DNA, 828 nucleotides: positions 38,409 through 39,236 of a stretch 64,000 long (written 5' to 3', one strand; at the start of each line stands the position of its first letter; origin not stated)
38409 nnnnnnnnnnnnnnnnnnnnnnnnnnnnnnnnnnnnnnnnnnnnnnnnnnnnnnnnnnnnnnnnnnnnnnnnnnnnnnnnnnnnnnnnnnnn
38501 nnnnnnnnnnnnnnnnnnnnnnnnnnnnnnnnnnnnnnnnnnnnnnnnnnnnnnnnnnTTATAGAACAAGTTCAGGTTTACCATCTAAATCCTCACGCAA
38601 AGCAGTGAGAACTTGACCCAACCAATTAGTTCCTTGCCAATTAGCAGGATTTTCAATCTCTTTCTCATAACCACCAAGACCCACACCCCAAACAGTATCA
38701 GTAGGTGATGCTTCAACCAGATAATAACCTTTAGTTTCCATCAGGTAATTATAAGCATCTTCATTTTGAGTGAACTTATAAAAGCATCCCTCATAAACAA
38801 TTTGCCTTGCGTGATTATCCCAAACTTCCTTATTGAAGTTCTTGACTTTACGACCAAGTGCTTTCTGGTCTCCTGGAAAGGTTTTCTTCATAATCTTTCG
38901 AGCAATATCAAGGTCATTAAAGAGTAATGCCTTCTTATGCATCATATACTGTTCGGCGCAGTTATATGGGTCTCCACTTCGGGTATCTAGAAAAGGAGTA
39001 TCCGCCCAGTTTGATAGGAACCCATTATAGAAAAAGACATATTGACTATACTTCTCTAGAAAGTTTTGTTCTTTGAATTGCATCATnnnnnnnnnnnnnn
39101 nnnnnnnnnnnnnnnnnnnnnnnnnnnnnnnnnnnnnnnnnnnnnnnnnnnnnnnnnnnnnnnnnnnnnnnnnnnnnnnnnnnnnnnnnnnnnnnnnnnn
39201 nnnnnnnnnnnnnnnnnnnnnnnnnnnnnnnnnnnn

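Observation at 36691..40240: NAD+ salvage module nadV - NADAR - natV, each gene with its own cassette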

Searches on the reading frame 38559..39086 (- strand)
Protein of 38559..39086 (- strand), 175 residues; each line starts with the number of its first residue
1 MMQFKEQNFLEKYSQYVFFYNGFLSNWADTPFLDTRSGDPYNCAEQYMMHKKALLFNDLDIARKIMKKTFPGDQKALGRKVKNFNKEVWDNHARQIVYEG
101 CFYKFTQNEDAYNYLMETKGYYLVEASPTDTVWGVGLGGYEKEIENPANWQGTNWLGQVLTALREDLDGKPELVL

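Call 3: search_protein_families(library=pfam, proteins=[window:38559-39086:-], max_evalue=0.01)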
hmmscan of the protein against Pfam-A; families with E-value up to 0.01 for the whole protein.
window:38559-39086:- (175 aa): 1 family
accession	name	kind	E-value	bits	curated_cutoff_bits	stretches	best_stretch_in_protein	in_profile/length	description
PF08719.17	NADAR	-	9.5e-48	163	35.1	1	21-167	10-162/163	NADAR domain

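Call 9: search_dna_similar(query=window:38559-39086:-, collection=phages, mode=protein, max_rows=30)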
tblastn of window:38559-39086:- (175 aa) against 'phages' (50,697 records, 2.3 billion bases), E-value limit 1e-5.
Records with a match: 717; places in all: 717; records where one place covers at least 80% of the query: 598.
Best place of each record, by identity: 80-90% 2; <60% 715.
By first word of the organism name: Staphylococcus 233; Escherichia 117; Listeria 54; Enterococcus 47; Bacillus 44; Klebsiella 36; Xanthomonas 20; Prevotella 15; Cronobacter 15; Salmonella 14; and 29 more.
By host as written in the record: Staphylococcus aureus 84; - 73; Listeria monocytogenes 43; Escherichia coli 30; Escherichia coli K-12 MG1655 18; Prevotella sp. 15; Staphylococcus sp. 15; Enterococcus faecalis 14; and 203 more.
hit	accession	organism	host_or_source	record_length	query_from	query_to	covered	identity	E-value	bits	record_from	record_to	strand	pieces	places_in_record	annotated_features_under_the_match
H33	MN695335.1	Synechococcus phage B23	Synechoccus sp.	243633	1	175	100%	81.1%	1e-94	305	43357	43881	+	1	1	hypothetical protein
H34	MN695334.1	Synechococcus phage B3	Synechoccus sp.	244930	1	175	100%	81.1%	1e-94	305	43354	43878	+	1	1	hypothetical protein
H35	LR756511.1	uncultured phage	metagenomic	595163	15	167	87%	54.9%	6e-47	168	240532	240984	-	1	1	record has no annotation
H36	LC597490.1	Bacillus phage vB_BceM_WH1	Bacillus cereus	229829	16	167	87%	50.0%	1e-40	150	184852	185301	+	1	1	NADAR family protein_gp217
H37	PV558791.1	Variovorax phage VBv52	Variovorax boronicumulans DSM 21722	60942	2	167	95%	45.2%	3e-36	138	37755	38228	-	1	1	record has no annotation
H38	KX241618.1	Xanthomonas phage Xoo-sp2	Xanthomonas oryzae pv. oryzae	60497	10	167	90%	47.5%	1e-41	153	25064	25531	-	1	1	GTP cyclohydrolase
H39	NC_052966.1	Xanthomonas phage Xoo-sp2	Xanthomonas oryzae pv. oryzae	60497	10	167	90%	47.5%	1e-41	153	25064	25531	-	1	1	GTP cyclohydrolase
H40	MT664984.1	Xanthomonas phage Xp12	Xanthomonas oryzae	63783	5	167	93%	45.4%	8e-42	154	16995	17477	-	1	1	hypothetical protein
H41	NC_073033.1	Xanthomonas phage Xp12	Xanthomonas oryzae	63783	5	167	93%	45.4%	8e-42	154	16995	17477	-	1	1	hypothetical protein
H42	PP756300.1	Xanthomonas phage vB_XeuM-YB23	Xanthomonas euvesicatoria KACC 18468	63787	5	167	93%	45.4%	8e-42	154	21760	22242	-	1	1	hypothetical protein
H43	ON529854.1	Janthinobacterium phage vB_JliS-Donnerlittchen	Janthinobacterium lividum EIF1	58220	15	167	87%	48.4%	2e-41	152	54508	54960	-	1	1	hypothetical protein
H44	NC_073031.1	Janthinobacterium phage vB_JliS-Donnerlittchen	Janthinobacterium lividum EIF1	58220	15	167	87%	48.4%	2e-41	152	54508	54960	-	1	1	hypothetical protein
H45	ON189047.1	Xanthomonas phage Mallos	Xanthomonas translucens pv. translucens ...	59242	8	167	91%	45.6%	2e-34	132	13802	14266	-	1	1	putative YbiA-like protein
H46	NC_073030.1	Xanthomonas phage Mallos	Xanthomonas translucens pv. translucens ...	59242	8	167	91%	45.6%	2e-34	132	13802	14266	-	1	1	putative YbiA-like protein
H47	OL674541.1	Stenotrophomonas phage vB_SmaS-AXL_1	Stenotrophomonas maltophilia D1585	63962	5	167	93%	44.2%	1e-41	153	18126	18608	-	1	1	YbiA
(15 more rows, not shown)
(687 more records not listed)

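Call 40: search_solved_structures(query=window:38559-39086:-, max_evalue=0.001, show_alignments=3)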
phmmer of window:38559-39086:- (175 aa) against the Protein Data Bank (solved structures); distinct sequences matched with E-value up to 0.001: 1.
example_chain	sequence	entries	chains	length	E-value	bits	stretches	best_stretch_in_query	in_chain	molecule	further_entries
8bau_A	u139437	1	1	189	1e-17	67.8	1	21-138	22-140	NADAR domain-containing protein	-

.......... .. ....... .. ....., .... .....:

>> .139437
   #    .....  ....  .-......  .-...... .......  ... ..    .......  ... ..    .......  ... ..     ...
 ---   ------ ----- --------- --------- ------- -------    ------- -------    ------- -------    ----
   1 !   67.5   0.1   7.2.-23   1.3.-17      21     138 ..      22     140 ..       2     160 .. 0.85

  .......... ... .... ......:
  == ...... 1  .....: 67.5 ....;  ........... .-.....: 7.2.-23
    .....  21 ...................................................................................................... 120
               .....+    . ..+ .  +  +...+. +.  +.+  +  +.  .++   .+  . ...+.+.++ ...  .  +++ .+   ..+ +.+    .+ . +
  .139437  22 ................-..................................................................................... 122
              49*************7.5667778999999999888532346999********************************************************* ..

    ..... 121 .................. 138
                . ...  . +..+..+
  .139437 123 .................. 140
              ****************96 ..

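Call 46: search_protein_families(library=phrogs, max_evalue=0.001, proteins=[window:38559-39086:-])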
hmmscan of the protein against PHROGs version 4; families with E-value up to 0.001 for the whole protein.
window:38559-39086:- (175 aa): 1 family
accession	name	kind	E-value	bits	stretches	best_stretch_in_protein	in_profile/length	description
phrog_1017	-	unknown function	3.7e-47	161.5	1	13-169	5-154/170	-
